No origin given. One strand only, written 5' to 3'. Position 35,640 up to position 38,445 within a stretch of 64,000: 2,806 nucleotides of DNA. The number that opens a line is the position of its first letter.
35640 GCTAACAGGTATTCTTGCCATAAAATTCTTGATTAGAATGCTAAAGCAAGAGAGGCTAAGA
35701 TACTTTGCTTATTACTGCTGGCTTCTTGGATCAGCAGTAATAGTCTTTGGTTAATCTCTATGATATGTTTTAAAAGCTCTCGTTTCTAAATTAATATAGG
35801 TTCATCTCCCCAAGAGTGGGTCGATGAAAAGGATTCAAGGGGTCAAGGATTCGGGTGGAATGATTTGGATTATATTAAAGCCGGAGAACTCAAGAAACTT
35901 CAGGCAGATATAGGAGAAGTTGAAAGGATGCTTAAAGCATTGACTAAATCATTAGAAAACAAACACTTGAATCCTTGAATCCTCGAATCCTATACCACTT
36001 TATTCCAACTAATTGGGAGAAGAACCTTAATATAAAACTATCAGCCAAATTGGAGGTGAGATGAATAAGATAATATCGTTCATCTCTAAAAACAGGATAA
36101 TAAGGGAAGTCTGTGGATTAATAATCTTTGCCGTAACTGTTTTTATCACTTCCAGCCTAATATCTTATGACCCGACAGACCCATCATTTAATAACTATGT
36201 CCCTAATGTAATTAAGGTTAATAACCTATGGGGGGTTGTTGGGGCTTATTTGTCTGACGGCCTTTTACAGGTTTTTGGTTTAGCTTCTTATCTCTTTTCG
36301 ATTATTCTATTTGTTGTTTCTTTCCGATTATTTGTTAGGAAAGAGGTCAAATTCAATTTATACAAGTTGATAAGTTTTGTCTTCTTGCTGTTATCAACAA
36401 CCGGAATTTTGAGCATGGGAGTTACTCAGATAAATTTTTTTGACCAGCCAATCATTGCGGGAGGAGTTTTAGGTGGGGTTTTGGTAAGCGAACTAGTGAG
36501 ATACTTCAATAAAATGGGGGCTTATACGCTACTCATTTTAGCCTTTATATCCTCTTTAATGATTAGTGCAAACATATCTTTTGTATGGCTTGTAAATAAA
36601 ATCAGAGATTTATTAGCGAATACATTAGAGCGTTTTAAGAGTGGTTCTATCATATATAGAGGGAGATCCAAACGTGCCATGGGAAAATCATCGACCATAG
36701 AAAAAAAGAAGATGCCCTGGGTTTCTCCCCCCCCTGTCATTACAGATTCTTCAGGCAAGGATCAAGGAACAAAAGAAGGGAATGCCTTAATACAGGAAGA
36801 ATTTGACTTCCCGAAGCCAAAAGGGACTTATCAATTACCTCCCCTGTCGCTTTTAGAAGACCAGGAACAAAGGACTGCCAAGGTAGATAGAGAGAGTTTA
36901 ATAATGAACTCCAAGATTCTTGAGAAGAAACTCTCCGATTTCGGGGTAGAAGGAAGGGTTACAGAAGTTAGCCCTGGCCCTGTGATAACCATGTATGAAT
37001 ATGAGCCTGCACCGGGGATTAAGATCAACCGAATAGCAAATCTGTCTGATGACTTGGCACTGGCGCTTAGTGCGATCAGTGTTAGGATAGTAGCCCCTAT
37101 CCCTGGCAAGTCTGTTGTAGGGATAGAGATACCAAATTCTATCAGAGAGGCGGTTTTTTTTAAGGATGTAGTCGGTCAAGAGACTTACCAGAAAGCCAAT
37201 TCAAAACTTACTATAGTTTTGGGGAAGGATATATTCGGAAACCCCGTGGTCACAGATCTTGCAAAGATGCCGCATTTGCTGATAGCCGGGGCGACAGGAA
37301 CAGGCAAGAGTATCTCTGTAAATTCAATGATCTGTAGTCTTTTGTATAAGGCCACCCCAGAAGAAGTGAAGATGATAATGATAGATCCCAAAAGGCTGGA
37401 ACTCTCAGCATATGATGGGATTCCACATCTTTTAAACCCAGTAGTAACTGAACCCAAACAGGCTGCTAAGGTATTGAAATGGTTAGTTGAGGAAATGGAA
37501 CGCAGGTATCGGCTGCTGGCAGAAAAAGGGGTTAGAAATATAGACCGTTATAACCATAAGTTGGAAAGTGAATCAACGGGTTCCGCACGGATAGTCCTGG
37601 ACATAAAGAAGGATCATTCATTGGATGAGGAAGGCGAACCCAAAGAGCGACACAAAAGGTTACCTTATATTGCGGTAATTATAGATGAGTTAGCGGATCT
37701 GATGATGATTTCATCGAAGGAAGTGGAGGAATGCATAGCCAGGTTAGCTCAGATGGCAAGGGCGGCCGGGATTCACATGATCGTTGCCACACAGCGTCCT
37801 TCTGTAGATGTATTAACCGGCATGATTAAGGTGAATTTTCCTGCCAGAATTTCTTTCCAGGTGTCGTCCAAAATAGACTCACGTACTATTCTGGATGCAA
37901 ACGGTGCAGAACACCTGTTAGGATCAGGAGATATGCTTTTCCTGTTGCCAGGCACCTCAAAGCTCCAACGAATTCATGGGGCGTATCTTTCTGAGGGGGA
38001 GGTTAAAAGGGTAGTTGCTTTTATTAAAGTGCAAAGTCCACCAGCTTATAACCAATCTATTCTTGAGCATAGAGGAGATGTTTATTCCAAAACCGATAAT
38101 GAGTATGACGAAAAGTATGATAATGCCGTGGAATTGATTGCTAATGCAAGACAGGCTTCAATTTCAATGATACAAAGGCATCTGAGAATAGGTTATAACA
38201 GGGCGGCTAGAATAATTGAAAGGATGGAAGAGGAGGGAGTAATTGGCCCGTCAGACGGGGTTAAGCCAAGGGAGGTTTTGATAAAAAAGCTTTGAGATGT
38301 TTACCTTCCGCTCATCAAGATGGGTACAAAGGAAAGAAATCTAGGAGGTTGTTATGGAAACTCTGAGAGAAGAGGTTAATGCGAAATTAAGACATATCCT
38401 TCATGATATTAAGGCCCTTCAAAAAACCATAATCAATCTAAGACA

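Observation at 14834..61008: Recurrent tandem heptamer arrays (consensus about TTCACGG, 2-8 units) in the 5' leaders of at least five genes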

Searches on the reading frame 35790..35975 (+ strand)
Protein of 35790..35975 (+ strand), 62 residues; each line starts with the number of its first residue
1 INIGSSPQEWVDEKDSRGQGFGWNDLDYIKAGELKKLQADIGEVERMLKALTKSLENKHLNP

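Call 62: search_protein_families(library=pfam, proteins=[window:35790-35975:+], max_evalue=10)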
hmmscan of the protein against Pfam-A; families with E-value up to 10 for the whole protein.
window:35790-35975:+ (62 aa): 1 family
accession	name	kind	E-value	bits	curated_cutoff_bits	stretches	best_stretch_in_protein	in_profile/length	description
PF18585.7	zf-CCCH_6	-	0.21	11.9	26.7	1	43-60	25-42/53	Chromatin remodeling factor Mit1 C-terminal Zn finger 2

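Call 63: search_protein_families(library=ncbifam, proteins=[window:35790-35975:+], max_evalue=10)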
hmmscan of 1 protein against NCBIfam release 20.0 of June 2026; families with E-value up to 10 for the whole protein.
window:35790-35975:+ (62 aa): 1 family
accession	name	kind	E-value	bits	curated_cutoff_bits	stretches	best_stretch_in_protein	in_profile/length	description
TIGR02436.1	TIGR02436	subfamily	0.027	14.7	24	1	24-56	76-109/109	four helix bundle protein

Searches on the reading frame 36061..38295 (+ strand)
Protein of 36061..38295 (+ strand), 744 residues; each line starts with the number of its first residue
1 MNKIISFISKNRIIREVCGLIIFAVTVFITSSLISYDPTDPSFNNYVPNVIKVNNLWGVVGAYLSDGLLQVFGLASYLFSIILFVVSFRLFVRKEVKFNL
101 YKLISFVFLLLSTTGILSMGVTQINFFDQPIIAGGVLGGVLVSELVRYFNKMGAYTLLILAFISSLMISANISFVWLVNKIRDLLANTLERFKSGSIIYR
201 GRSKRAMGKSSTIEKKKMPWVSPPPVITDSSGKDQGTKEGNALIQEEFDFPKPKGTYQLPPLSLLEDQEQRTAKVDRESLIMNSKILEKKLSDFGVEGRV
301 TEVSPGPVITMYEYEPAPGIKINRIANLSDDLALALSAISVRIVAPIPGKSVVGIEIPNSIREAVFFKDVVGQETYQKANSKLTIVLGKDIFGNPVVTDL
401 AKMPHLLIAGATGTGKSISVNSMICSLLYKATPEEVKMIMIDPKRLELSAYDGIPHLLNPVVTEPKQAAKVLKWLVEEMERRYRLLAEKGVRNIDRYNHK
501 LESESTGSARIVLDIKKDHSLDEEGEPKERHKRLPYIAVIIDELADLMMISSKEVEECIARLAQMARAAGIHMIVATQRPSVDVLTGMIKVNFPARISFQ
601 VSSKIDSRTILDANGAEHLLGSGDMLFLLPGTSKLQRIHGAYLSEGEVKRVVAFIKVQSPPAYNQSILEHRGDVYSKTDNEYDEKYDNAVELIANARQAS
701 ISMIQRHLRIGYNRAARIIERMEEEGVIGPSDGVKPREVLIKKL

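Call 87: search_protein_families(library=pfam, proteins=[window:36061-38295:+], max_evalue=0.001)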
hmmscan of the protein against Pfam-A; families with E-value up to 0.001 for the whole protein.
window:36061-38295:+ (744 aa): 5 families
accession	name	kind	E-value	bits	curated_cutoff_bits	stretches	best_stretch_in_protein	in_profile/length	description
PF01580.24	FtsK_SpoIIIE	-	7.5e-76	254.9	24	1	369-582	4-221/221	FtsK/SpoIIIE family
PF13491.11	FtsK_4TM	-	6.5e-40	137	23.1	1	11-181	1-170/171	4TM region of DNA translocase FtsK/SpoIIIE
PF17854.6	FtsK_alpha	-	8.8e-36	122.6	22.9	1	259-359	1-101/101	FtsK alpha domain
PF09397.16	FtsK_gamma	-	5.3e-29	100.2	30.6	1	681-741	2-62/63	Ftsk gamma domain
PF01935.23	DUF87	-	5.7e-06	27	23.2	1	395-445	13-62/220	Helicase HerA, central domain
